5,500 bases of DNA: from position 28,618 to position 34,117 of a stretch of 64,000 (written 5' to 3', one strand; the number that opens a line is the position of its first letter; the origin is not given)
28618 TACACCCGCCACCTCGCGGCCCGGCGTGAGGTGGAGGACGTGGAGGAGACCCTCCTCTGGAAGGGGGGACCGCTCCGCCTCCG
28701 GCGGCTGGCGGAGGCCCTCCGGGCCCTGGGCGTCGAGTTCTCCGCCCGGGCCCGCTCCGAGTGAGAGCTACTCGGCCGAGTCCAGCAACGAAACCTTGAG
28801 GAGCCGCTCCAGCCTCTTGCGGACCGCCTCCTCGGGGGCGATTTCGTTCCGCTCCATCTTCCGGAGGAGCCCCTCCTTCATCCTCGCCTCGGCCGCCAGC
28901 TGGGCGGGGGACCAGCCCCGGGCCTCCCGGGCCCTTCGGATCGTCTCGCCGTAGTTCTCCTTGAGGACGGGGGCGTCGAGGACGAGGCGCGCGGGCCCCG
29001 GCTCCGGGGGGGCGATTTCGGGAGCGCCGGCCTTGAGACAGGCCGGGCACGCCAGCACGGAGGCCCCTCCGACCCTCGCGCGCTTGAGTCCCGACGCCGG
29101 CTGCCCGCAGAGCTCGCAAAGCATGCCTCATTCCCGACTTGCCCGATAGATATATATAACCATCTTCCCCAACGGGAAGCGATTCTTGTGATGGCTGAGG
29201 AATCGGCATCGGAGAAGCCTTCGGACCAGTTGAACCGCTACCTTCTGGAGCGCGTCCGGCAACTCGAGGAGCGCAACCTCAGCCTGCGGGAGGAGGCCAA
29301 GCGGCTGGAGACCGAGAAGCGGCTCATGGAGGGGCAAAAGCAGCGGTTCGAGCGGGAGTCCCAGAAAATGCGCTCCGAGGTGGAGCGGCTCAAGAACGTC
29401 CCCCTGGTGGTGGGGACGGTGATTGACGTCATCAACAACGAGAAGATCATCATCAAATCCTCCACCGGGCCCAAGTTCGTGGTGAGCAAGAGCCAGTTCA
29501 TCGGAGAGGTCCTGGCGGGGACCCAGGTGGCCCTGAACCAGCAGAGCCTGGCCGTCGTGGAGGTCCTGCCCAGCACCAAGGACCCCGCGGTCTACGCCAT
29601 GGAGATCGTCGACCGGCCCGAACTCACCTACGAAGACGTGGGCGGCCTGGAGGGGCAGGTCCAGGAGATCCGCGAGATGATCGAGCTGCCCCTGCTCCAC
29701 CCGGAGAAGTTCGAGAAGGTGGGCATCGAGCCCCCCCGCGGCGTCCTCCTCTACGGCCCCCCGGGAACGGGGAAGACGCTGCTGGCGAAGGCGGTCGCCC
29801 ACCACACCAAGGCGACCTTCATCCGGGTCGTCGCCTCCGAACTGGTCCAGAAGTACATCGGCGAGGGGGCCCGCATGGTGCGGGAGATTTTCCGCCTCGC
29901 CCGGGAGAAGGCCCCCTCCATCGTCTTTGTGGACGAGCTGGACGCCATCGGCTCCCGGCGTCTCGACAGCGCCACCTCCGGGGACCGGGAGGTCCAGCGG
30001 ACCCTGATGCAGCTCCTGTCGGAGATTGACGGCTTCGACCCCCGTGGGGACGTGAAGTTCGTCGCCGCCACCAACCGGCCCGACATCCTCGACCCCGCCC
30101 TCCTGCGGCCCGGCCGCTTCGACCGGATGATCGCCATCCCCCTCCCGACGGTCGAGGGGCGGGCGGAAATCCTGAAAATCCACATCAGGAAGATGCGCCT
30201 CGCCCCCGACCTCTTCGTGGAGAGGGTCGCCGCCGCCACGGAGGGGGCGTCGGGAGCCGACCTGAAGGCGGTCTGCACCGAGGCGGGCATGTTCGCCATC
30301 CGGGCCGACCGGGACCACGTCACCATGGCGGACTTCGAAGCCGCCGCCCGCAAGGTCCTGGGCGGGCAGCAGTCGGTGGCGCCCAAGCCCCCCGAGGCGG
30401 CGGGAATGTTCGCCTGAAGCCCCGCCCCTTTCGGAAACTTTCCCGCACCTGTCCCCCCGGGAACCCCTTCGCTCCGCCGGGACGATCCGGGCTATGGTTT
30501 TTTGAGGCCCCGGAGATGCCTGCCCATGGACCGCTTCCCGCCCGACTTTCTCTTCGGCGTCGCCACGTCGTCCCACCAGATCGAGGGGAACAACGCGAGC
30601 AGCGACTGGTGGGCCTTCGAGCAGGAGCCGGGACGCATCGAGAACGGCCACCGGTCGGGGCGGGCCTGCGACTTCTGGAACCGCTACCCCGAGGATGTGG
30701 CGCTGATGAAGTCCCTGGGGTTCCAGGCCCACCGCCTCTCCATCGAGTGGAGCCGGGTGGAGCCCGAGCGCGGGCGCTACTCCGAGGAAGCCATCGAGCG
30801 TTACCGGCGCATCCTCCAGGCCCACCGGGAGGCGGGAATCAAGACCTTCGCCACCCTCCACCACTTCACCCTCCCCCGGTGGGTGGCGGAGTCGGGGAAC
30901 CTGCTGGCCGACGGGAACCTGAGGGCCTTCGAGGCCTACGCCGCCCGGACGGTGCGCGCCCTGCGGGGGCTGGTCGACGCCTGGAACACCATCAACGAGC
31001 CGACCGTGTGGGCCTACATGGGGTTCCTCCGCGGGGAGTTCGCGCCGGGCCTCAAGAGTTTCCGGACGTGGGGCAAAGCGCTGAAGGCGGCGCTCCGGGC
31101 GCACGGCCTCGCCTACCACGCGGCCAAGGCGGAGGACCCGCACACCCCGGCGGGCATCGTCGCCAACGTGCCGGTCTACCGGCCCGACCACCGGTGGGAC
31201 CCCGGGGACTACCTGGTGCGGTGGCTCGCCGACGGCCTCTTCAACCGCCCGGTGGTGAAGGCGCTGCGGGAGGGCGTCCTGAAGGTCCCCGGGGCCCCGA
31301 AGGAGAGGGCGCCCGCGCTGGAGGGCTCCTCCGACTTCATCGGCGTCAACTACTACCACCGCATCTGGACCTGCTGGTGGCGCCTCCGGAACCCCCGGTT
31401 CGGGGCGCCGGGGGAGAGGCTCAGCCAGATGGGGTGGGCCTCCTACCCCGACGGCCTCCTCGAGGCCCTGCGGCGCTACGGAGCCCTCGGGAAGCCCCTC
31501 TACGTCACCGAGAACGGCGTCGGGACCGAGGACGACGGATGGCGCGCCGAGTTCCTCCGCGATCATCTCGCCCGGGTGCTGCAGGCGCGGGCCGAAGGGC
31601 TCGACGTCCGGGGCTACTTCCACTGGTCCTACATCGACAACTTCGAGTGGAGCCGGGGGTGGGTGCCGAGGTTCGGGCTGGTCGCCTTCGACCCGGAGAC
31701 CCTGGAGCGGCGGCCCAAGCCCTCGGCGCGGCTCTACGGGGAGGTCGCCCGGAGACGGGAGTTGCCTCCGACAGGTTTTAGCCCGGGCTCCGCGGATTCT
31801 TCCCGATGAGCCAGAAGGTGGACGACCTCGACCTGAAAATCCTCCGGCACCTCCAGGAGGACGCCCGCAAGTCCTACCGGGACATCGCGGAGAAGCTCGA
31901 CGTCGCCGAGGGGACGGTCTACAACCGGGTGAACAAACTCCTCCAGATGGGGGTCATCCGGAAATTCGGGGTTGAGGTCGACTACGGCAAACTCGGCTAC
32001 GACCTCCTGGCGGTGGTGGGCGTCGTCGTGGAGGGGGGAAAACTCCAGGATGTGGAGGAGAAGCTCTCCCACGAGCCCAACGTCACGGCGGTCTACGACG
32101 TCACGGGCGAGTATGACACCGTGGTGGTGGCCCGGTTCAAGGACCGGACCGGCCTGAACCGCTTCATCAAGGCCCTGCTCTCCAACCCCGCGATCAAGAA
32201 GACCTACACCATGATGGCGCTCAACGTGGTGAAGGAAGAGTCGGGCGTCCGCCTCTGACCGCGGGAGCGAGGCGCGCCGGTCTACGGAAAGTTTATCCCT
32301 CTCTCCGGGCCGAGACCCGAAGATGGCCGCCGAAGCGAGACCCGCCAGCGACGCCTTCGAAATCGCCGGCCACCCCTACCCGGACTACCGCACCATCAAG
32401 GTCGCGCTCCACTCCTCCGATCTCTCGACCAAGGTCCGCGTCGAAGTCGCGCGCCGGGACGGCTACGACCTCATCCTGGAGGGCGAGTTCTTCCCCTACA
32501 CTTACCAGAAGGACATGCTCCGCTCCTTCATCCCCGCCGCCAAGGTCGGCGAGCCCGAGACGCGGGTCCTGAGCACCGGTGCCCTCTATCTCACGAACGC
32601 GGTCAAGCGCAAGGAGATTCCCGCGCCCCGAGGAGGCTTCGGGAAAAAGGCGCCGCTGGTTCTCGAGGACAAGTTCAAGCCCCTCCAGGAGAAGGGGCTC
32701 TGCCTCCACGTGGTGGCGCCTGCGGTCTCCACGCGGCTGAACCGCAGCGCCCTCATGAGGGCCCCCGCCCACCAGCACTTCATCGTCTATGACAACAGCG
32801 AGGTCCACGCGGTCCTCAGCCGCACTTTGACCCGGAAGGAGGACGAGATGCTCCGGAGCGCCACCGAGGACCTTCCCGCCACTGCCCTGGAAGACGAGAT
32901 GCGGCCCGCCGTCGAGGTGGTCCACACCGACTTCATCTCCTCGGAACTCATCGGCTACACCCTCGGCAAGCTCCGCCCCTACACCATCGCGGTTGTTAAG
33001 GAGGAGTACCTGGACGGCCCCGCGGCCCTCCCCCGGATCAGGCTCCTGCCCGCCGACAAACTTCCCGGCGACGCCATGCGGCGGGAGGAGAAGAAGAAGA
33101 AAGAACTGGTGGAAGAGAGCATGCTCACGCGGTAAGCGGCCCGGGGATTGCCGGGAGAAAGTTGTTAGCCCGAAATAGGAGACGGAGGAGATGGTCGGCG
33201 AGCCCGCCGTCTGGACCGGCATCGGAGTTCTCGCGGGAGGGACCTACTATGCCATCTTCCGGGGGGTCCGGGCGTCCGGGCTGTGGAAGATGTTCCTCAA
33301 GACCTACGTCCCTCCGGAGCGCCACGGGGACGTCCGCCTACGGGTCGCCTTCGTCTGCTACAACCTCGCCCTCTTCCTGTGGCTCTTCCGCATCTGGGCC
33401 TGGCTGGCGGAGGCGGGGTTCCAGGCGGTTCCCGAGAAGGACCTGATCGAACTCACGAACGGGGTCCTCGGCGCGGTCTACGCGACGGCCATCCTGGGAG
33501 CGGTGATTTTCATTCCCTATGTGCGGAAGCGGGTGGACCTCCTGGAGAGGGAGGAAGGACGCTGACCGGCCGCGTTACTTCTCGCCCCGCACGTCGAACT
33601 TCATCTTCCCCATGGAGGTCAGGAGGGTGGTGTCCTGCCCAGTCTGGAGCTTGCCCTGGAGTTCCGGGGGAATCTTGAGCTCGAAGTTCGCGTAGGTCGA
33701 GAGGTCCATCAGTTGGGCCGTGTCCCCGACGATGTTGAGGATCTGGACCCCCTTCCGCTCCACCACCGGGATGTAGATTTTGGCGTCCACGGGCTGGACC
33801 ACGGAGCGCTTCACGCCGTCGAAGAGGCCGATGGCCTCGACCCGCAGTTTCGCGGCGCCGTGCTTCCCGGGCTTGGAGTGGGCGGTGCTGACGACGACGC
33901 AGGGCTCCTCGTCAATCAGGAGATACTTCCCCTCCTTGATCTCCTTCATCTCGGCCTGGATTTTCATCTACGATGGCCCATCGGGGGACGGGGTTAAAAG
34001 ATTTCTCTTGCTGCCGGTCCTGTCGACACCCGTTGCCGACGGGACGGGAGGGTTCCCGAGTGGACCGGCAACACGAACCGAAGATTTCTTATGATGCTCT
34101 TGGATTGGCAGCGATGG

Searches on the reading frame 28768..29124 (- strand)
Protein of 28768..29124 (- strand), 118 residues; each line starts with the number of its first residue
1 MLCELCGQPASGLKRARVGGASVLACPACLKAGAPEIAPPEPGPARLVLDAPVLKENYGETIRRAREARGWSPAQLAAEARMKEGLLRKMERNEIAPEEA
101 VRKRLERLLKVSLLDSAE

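Call 18: search_protein_families(library=pfam, max_evalue=0.01, proteins=[window:28768-29124:-])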
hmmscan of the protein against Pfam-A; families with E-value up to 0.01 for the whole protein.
window:28768-29124:- (118 aa): 4 families
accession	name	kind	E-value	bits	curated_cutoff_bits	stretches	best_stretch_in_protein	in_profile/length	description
PF13560.12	HTH_31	-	2.5e-08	34.5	27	1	59-112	3-57/64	Helix-turn-helix domain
PF01381.28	HTH_3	-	3.3e-07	30.7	23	1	62-113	1-52/55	Helix-turn-helix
PF24250.1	HVO_2718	-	6.4e-07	29.7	30.3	1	3-34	18-49/173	Transcription regulator HVO_2718-like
PF13413.12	HTH_25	-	3.8e-05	23.9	24.6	1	62-95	2-35/62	Helix-turn-helix domain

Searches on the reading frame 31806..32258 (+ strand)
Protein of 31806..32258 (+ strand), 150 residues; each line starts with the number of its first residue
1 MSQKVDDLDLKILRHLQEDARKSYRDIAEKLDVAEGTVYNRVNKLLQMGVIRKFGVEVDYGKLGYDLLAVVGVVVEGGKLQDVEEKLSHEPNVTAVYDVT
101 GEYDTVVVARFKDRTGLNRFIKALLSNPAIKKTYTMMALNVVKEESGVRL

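Call 18: search_protein_families(library=pfam, max_evalue=0.01, proteins=[window:31806-32258:+])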
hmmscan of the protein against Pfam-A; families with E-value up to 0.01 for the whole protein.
window:31806-32258:+ (150 aa): 16 families
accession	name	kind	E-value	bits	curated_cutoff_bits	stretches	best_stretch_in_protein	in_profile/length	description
PF01037.27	AsnC_trans_reg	-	1.5e-16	60.5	25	1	71-140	1-72/73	Lrp/AsnC ligand binding domain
PF13412.12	HTH_24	-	6.1e-16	58.2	21.9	1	6-52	2-48/48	Winged helix-turn-helix DNA-binding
PF13404.12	HTH_AsnC-type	-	1.9e-15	56.8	27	1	6-45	2-41/42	AsnC-type helix-turn-helix domain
PF22451.2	NirdL-like_HTH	-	3.5e-06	26.9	27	1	24-52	19-47/47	Siroheme decarboxylase NirDL-like HTH domain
PF12840.13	HTH_20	-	2.1e-05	24.8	27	1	10-52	7-49/51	Helix-turn-helix domain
PF25212.1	HVO_A0114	-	4.3e-05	23.7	27.6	1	7-53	22-68/84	HVO_A0114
PF09339.16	HTH_IclR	-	4.5e-05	23.6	22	1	10-53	6-50/52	IclR helix-turn-helix domain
PF13384.12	HTH_23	-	0.00011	22.4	24.6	1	10-49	8-45/50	Homeodomain-like domain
PF01978.25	TrmB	-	0.00012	22.3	25.6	1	9-53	10-54/68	Sugar-specific transcriptional regulator TrmB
PF01022.26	HTH_5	-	0.00022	21.5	22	1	10-53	5-47/47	Bacterial regulatory protein, arsR family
PF08281.18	Sigma70_r4_2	-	0.00022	21.3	25.7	1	22-43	27-48/54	Sigma-70, region 4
PF01047.28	MarR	-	0.00052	20.3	24.6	1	10-53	6-49/59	MarR family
PF22482.2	AsnC_trans_reg_3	-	0.00054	20.5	24.4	1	80-145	24-89/95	PF0864 C-terminal dimeric alpha+beta barrel domain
PF13463.12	HTH_27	-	0.00061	20.4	22.2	1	8-54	4-51/68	Winged helix DNA-binding domain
PF08279.18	HTH_11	-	0.0008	19.7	25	1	11-65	4-54/55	HTH domain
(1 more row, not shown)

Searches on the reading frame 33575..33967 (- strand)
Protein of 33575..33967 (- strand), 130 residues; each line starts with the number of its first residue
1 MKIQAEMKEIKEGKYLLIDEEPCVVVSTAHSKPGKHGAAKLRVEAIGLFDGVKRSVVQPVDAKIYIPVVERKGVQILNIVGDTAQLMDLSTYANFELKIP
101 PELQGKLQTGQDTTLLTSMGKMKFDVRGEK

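Call 18: search_protein_families(library=pfam, max_evalue=0.01, proteins=[window:33575-33967:-])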
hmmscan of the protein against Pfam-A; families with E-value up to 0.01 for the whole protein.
window:33575-33967:- (130 aa): 3 families
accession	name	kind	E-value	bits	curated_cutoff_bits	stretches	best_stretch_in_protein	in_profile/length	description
PF21485.3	IF5A-like_N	-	1.6e-12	47.5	27.1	1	7-59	8-60/63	Translation initiation factor 5A-like, N-terminal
PF08207.18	EFP_N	-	8.8e-07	29.3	23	1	7-38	2-33/58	Elongation factor P (EF-P) KOW-like domain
PF01287.26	eIF-5a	-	3.3e-06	27.6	24.2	1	68-122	1-63/69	Eukaryotic elongation factor 5A hypusine, DNA-binding OB fold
